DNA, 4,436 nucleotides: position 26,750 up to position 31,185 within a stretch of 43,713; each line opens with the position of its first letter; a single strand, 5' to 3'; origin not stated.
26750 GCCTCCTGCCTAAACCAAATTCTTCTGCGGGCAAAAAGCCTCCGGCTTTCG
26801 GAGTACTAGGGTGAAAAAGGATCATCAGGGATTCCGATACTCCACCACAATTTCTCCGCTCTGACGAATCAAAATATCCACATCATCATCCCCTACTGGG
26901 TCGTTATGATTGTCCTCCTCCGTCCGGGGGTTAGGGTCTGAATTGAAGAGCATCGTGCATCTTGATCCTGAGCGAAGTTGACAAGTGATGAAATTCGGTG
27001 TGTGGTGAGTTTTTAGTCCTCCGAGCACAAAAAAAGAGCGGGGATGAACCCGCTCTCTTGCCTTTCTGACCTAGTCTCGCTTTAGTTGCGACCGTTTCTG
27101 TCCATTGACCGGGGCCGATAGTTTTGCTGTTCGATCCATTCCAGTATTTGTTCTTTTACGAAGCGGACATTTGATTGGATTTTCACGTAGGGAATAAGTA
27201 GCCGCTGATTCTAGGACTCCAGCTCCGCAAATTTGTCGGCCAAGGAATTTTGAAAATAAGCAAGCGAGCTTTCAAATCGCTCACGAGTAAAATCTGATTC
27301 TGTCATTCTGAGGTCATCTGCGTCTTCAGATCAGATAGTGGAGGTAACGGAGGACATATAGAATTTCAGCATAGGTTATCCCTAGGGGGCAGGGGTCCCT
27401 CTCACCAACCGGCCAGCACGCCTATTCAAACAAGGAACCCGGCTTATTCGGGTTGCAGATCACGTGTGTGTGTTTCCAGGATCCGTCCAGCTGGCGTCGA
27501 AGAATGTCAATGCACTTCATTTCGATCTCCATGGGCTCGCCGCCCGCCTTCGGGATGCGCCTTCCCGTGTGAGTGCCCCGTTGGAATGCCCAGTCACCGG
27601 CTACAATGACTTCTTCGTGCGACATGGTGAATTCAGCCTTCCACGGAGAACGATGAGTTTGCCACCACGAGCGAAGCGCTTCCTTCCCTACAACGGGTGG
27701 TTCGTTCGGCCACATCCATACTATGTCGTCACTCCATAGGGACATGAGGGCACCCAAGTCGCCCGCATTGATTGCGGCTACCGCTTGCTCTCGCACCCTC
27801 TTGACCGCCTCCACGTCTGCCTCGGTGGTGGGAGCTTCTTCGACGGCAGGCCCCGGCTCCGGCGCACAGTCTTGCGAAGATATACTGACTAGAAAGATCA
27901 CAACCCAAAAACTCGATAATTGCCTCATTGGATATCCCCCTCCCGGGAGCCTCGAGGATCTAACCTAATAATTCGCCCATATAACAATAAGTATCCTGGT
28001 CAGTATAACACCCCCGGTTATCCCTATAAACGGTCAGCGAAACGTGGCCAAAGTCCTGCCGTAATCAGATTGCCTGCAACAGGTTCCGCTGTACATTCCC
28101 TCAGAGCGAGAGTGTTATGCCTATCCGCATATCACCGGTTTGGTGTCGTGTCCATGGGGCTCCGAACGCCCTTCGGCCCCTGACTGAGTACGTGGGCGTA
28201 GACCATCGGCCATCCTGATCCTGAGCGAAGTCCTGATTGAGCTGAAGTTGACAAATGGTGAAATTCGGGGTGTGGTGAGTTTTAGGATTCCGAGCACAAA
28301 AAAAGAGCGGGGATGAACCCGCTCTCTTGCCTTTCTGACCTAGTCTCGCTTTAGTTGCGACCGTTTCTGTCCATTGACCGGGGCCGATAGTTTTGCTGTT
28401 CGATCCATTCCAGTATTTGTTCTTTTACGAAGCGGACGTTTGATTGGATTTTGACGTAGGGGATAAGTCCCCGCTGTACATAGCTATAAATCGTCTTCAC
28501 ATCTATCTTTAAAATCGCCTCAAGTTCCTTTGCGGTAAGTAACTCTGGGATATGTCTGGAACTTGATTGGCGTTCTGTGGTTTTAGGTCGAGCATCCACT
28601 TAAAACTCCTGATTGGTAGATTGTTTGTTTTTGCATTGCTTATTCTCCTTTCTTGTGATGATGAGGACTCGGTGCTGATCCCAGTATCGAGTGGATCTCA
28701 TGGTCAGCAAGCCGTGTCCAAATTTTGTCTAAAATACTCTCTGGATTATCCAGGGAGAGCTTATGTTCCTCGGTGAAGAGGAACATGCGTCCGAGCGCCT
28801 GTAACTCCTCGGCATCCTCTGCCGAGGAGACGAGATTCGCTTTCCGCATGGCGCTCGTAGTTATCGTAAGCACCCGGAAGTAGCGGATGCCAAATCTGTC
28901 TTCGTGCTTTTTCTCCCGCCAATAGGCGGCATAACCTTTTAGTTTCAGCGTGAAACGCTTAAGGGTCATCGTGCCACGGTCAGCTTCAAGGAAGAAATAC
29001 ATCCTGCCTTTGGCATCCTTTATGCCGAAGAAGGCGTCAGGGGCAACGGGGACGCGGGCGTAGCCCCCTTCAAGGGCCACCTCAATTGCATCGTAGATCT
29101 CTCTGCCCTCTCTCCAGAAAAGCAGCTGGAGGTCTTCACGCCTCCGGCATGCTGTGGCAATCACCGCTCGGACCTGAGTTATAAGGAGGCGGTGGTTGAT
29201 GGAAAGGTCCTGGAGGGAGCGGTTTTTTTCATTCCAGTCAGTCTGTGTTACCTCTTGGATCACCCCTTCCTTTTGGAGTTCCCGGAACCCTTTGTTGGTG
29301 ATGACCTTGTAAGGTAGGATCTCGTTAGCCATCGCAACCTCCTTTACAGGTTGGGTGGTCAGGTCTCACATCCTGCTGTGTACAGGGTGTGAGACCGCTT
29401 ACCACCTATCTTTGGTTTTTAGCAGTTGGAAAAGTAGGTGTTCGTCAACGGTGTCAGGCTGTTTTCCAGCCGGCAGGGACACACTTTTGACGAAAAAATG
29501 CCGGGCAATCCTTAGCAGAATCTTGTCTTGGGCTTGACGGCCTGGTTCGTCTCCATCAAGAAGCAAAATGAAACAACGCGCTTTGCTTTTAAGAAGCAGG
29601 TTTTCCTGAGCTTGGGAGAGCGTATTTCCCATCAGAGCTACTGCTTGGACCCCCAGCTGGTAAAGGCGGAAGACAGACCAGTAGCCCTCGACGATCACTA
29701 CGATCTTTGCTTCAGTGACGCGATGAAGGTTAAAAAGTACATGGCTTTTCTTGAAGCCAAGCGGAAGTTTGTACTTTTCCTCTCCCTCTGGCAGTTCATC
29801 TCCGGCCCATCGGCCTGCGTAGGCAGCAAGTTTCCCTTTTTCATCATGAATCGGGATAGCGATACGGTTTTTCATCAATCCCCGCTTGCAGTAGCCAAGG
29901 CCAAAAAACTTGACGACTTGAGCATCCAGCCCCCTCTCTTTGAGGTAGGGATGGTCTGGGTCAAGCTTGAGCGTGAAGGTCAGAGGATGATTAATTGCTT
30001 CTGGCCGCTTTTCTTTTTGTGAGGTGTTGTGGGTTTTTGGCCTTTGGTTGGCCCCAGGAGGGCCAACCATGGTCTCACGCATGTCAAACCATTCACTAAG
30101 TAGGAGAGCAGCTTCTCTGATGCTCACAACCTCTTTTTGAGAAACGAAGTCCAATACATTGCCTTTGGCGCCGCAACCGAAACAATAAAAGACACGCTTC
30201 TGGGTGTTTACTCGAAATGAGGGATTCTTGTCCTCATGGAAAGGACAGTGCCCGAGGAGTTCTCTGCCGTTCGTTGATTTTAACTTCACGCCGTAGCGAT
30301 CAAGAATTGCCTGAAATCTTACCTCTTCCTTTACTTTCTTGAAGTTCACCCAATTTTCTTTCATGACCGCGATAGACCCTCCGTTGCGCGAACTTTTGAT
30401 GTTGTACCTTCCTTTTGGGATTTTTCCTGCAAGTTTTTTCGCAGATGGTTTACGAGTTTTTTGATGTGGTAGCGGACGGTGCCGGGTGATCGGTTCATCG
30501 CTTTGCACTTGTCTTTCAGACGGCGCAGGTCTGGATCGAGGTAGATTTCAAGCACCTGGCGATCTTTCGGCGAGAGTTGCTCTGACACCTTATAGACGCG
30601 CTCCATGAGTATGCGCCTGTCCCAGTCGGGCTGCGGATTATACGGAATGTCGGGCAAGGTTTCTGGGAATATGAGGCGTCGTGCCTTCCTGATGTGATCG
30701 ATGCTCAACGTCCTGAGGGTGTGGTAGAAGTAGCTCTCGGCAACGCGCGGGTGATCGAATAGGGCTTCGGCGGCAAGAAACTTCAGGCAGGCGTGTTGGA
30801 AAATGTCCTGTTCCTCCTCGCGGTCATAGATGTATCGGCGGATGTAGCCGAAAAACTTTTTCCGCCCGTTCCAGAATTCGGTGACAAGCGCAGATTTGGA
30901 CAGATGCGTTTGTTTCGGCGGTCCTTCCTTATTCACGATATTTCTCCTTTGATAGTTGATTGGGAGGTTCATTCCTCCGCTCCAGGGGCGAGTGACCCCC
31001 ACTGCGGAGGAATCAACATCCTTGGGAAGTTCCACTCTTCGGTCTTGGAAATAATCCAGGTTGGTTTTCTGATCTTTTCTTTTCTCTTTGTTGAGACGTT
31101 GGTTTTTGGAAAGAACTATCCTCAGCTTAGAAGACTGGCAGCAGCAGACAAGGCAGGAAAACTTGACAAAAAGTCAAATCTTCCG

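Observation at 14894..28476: Ghost copies of a mobile-element terminus (with excisionase 3' remnants) bracket the tubulin-like operon, suggesting tandem accretion or cargo swapping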

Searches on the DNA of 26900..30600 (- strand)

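Call 52: search_dna_similar(query=window:26900-30600:-, collection=plasmids, mode=distant, max_rows=15)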
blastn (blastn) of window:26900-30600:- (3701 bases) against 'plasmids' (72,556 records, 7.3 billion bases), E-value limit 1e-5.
No match.
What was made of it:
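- Tried and rejected: Similar DNA in PLSDB plasmids: no match (call 52).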

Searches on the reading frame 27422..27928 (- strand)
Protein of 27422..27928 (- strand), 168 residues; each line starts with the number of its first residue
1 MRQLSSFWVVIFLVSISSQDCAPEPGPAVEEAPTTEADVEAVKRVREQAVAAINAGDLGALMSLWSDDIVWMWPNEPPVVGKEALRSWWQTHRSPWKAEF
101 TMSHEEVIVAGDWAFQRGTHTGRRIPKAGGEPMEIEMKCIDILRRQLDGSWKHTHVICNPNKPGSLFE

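Call 8: search_protein_families(library=pfam, proteins=[window:27422-27928:-], max_evalue=0.01)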
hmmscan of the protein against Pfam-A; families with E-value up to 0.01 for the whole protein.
window:27422-27928:- (168 aa): 5 families
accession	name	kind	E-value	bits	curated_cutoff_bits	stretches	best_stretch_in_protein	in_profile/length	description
PF12680.13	SnoaL_2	-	1.1e-16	61.7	27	1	48-152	3-100/102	SnoaL-like domain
PF14534.12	DUF4440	-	1.6e-14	54.7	25.2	1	43-152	2-106/107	Domain of unknown function (DUF4440)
PF13474.12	SnoaL_3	-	1.4e-09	38.8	22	1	43-155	2-113/121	SnoaL-like domain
PF13577.12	SnoaL_4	-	2e-07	31.5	24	1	37-155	4-124/126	SnoaL-like domain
PF07366.18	SnoaL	-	0.00033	20.9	28.4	1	44-124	2-81/126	SnoaL-like polyketide cyclase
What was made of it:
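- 27208..28199 (-): 992-nt single-gene insert (SnoaL-like gene 27422-27928) between the resident border and the first stump. Pfam SnoaL_2 1e-16 (call 8).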

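Call 49: search_protein_families(library=padloc, proteins=[window:27422-27928:-], max_evalue=0.01)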
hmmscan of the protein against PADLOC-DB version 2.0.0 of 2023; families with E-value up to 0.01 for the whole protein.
window:27422-27928:- (168 aa): 0 families

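Call 102: search_protein_families(library=ncbifam, proteins=[window:27422-27928:-], max_evalue=0.001)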
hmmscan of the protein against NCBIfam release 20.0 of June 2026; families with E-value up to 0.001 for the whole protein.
window:27422-27928:- (168 aa): 1 family
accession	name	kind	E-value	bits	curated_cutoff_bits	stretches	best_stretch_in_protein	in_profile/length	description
TIGR02246.1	TIGR02246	subfamily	3.5e-05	23.8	33.95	1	38-152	2-117/128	SgcJ/EcaC family oxidoreductase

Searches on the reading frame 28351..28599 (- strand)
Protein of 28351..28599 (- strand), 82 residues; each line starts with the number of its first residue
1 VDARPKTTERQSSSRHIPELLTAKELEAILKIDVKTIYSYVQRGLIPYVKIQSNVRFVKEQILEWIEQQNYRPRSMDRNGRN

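Call 8: search_protein_families(library=pfam, proteins=[window:28351-28599:-], max_evalue=0.01)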
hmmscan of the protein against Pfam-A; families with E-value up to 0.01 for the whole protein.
window:28351-28599:- (82 aa): 2 families
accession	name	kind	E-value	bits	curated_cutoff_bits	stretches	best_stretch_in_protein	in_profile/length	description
PF12728.13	HTH_17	-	3e-12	47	27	1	20-69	1-50/51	Helix-turn-helix domain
PF00376.29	MerR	-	0.00027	21.1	28.2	1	22-56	1-36/38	MerR family regulatory protein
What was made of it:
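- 28351..28599 (-): Resident HTH_17 gene (82 aa). It is the last gene of the core operon, and its last 42 codons lie inside the repeat. Pfam HTH_17 E 3e-12 (call 8).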

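Call 22: find_encoding_contigs(protein=window:28351-28599:-, flank=10000, max_places=10)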
Protein window:28351-28599:- (82 aa): no gene with exactly this product is on record in the collection.

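Call 33: find_homologous_proteins(query=window:28351-28599:-, max_evalue=0.00001)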
Query window:28351-28599:- (82 aa): 421 proteins with E <= 0.00001 among 424 candidates; the best 120 are listed.
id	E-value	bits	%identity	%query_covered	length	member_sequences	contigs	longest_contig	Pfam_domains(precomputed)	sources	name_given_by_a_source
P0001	6.9e-39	149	92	95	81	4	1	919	PF12728.14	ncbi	-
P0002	2.8e-37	144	87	100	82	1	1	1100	PF12728.14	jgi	-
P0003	8.0e-37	142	91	93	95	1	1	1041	PF12728.14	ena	-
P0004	1.3e-36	141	86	95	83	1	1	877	PF12728.14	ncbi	-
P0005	4.5e-36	140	88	94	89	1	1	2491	PF12728.14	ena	-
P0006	3.4e-35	137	87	95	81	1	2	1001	PF12728.14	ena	-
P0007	4.0e-34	134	82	95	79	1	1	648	PF12728.14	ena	-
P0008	5.6e-34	133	85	98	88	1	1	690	PF12728.14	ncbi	-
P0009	6.8e-34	133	85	90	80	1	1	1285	PF12728.14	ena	-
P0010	1.3e-33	132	91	85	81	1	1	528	PF12728.14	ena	-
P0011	1.1e-30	123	75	96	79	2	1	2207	PF12728.14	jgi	-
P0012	1.1e-30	123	76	95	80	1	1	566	PF12728.14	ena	-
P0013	1.2e-30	122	77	96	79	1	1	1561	PF12728.14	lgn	-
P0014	5.6e-30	120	84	82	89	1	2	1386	PF12728.14,PF00376.30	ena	-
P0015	9.0e-30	120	79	88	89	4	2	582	PF12728.14,PF00376.30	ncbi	-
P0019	2.5e-28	115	83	84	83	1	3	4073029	PF12728.14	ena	-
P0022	1.1e-27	113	71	91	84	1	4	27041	PF12728.14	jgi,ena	-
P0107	5.3e-24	101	79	76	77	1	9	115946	PF12728.14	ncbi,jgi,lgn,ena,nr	ncbi:Excisionase family DNA binding domain-containing protein (modular protein) [Acidobacteriia bact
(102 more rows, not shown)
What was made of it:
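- Close relatives mostly sit on 1-3 kb contigs, which suggests graph breaks at these repeats (call 33).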

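Call 34: find_encoding_contigs(protein=P0019, flank=10000, max_places=5)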
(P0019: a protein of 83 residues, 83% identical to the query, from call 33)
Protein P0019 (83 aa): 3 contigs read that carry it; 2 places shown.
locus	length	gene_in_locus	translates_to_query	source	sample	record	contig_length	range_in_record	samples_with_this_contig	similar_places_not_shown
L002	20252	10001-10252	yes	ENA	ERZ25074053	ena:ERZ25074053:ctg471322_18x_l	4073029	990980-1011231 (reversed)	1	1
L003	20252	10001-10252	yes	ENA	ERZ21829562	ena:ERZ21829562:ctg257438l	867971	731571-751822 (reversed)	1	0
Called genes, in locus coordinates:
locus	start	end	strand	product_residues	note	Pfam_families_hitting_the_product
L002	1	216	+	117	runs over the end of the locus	-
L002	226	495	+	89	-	PF12728:HTH_17 (weak)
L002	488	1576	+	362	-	PF00589:Phage_integrase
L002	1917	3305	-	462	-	PF01637:ATPase_2, PF13173:AAA_14 (weak), PF03008:DUF234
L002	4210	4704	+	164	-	PF02899:Phage_int_SAM_1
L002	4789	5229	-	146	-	-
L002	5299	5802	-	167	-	PF00583:Acetyltransf_1 (weak), PF13508:Acetyltransf_7 (weak)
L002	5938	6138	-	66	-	PF00196:GerE, PF08281:Sigma70_r4_2 (weak)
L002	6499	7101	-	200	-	PF13276:HTH_21, PF00665:rve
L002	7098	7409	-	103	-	PF01527:HTH_Tnp_1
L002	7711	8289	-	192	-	-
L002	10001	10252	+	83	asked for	PF12728:HTH_17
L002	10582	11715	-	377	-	PF13102:Phage_int_SAM_5 (weak), PF13495:Phage_int_SAM_4 (weak), PF00589:Phage_integrase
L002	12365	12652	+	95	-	PF14076:DUF4258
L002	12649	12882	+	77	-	PF15731:MqsA_antitoxin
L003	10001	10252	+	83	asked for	PF12728:HTH_17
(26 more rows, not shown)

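Call 35: find_encoding_contigs(protein=P0022, flank=10000, max_places=5)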
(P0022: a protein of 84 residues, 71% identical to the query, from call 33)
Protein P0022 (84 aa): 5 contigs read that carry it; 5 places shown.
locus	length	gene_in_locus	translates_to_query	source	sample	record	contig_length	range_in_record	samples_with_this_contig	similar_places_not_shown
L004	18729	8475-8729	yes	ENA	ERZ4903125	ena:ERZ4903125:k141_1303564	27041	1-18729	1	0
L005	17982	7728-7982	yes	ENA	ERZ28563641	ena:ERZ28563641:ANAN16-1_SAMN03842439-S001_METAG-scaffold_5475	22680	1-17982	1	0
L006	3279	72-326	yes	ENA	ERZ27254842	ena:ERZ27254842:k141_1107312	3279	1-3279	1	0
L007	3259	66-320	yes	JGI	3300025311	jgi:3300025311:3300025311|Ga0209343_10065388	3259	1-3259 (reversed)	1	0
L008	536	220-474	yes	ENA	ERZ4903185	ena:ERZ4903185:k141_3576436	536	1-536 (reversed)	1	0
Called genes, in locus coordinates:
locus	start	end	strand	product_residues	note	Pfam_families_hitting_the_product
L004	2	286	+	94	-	?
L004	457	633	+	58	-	-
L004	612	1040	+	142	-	-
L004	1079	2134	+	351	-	-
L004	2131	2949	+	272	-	-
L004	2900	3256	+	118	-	-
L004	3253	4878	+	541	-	PF01935:DUF87 (weak)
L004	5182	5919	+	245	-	PF13814:Replic_Relax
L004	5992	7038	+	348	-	-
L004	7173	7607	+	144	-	-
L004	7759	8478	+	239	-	-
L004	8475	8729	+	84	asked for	PF12728:HTH_17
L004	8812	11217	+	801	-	PF12161:HsdM_N, PF02384:N6_Mtase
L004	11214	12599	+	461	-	PF01420:Methylase_S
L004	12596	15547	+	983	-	PF04313:HSDR_N, PF00270:DEAD, PF04851:ResIII, PF18766:SWI2_SNF2, PF22679:T1R_D3-like (weak)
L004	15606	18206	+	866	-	PF02463:SMC_N (faint), PF13166:AAA_13, PF13304:AAA_21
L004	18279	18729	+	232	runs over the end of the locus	-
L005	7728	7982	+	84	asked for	PF12728:HTH_17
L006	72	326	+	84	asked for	PF12728:HTH_17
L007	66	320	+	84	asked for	PF12728:HTH_17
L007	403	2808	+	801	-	PF12161:HsdM_N, PF02384:N6_Mtase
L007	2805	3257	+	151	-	?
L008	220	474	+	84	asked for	PF12728:HTH_17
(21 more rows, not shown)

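Call 43: find_encoding_contigs(protein=P0005, flank=10000, max_places=5)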
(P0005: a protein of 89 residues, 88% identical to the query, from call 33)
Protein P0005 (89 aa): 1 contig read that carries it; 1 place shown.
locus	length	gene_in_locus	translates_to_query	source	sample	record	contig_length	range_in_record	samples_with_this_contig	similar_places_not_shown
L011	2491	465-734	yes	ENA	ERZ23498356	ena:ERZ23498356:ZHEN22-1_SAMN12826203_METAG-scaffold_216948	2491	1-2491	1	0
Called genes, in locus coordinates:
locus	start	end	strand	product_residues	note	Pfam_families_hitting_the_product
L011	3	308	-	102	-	?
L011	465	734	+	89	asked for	PF12728:HTH_17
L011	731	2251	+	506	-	PF13847:Methyltransf_31 (faint), PF01555:N6_N4_Mtase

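Call 44: find_encoding_contigs(protein=P0001, flank=10000, max_places=5)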
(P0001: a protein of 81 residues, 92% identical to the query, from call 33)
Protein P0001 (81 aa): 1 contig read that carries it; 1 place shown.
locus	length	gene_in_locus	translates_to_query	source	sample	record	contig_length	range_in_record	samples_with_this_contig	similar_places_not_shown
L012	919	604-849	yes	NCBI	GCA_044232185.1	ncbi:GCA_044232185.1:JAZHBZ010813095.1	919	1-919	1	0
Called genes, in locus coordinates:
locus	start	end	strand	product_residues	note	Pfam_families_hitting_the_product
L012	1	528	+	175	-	?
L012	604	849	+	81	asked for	PF12728:HTH_17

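Call 45: find_encoding_contigs(protein=P0002, flank=10000, max_places=5)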
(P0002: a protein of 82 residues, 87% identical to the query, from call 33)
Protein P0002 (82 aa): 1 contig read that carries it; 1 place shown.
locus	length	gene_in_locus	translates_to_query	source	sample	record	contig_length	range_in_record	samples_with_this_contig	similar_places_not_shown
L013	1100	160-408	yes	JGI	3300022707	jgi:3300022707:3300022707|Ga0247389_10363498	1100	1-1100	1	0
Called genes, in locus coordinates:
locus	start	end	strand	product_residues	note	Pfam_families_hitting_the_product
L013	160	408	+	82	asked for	PF12728:HTH_17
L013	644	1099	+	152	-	?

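Call 53: find_encoding_contigs(protein=P0107, flank=10000, max_places=10)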
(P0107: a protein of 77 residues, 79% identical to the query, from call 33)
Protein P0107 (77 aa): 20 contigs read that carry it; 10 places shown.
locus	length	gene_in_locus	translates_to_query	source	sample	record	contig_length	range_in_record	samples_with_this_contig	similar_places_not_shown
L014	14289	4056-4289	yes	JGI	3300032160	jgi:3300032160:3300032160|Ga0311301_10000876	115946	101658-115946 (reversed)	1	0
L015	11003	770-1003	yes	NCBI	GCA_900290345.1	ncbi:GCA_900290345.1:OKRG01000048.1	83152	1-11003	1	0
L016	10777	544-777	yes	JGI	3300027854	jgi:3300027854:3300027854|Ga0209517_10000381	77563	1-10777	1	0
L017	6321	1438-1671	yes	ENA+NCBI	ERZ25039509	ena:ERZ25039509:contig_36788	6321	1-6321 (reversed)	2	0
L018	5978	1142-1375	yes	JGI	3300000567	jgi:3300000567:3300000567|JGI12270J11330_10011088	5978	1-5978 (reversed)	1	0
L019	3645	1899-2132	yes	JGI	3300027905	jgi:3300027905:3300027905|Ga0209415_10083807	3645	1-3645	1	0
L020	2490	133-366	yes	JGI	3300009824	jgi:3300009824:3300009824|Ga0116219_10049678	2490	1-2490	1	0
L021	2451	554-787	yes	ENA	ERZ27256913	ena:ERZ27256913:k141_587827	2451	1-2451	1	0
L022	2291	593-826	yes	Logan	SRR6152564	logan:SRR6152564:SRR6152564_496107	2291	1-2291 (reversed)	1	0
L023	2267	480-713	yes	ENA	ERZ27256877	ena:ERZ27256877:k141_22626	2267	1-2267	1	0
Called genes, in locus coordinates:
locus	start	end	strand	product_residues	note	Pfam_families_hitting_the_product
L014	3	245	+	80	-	?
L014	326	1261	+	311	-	-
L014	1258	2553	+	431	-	PF13203:DUF2201_N, PF09967:DUF2201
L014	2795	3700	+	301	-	PF04542:Sigma70_r2, PF04545:Sigma70_r4, PF08281:Sigma70_r4_2 (weak)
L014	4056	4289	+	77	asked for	PF12728:HTH_17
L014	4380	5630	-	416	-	PF00589:Phage_integrase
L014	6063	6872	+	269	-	PF04536:TPM_phosphatase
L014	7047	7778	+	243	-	-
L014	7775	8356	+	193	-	PF04011:LemA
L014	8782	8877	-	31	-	-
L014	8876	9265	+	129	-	-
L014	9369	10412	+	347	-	PF00288:GHMP_kinases_N, PF08544:GHMP_kinases_C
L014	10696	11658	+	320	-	PF02517:Rce1-like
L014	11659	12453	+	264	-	-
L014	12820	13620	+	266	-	PF00218:IGPS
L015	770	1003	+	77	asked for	PF12728:HTH_17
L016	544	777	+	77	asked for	PF12728:HTH_17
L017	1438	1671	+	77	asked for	PF12728:HTH_17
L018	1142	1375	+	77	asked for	PF12728:HTH_17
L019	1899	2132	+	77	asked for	PF12728:HTH_17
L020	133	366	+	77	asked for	PF12728:HTH_17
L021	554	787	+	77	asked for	PF12728:HTH_17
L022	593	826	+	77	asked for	PF12728:HTH_17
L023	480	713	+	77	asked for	PF12728:HTH_17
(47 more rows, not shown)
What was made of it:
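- On Excisionase (Xis/TIGR01764) for the HTH_17 gene: Distant acidobacterial relatives do have HTH_17 convergent with an integrase (call 53).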

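Call 102: search_protein_families(library=ncbifam, proteins=[window:28351-28599:-], max_evalue=0.001)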
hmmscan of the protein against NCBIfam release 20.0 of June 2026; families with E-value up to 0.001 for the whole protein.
window:28351-28599:- (82 aa): 2 families
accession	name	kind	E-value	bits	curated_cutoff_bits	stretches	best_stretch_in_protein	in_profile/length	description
NF047737.1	antiphage_MADS1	equivalog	7.1e-11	42.2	80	1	19-66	2-49/49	methylation-associated defense system helix-turn-helix domain-containing protein MAD1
TIGR01764.1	excise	domain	9.7e-06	25.9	28.8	1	20-68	1-49/49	excisionase family DNA-binding protein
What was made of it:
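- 28351..28599 (-): NCBIfam TIGR01764 'excise' scores 25.9, below the 28.8 cut-off; the best match is MADS MAD1 HTH, also sub-threshold (call 102).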

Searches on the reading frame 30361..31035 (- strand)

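Call 10: search_protein_families(library=pfam, proteins=[window:30361-31035:-], max_evalue=0.01)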
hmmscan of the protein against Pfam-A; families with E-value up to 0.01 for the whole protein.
window:30361-31035:- (224 aa): 1 family
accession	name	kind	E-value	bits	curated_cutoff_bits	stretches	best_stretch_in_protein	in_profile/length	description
PF04542.20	Sigma70_r2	-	8.7e-08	32.3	24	1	62-120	10-70/71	Sigma-70 region 2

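Call 102: search_protein_families(library=ncbifam, proteins=[window:30361-31035:-], max_evalue=0.001)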
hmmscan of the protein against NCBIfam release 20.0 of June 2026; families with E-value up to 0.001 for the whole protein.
window:30361-31035:- (224 aa): 11 families
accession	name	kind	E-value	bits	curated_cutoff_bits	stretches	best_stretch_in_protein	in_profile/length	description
TIGR02937.1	sigma70-ECF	superfamily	1.2e-15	57.5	42.9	1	61-202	14-165/165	sigma-70 family RNA polymerase sigma factor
TIGR02985.1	Sig70_bacteroi1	subfamily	3.9e-11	43.4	126.4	1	59-202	12-162/162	RNA polymerase sigma-70 factor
NF058625.1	sigma_PG0214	equivalog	2.4e-09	37.2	130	1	49-208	5-167/170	GFO_1088 family ECF-type sigma factor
NF053879.1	RNAPolSigSigVBac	equivalog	4.6e-09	36.2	190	1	48-206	4-159/160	RNA polymerase sigma factor SigV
TIGR02983.1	SigE-fam_strep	subfamily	5.1e-08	33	141.55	1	61-205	19-161/162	SigE family RNA polymerase sigma factor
TIGR02954.1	Sig70_famx3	hypoth_equivalog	2e-06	27.7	188.5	1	64-204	32-169/170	RNA polymerase sigma-70 factor, TIGR02954 family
NF005448.0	PRK07037.1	equivalog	2.5e-06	27.2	190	1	43-210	7-179/186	RNA polymerase factor sigma-70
NF009166.1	PRK12513.1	equivalog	8.8e-06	25.5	206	1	58-207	32-191/193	RNA polymerase sigma factor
NF009189.0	PRK12537.1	equivalog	1.8e-05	24.4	261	1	47-201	22-180/182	RNA polymerase sigma factor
NF007227.0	PRK09645.1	subfamily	0.00011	22.2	202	1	59-207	24-175/177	sigma-70 family RNA polymerase sigma factor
TIGR02952.1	Sig70_famx2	equivalog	0.00088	19.2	206.45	0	58-201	21-169/170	ECF subfamily RNA polymerase sigma factor, BldN family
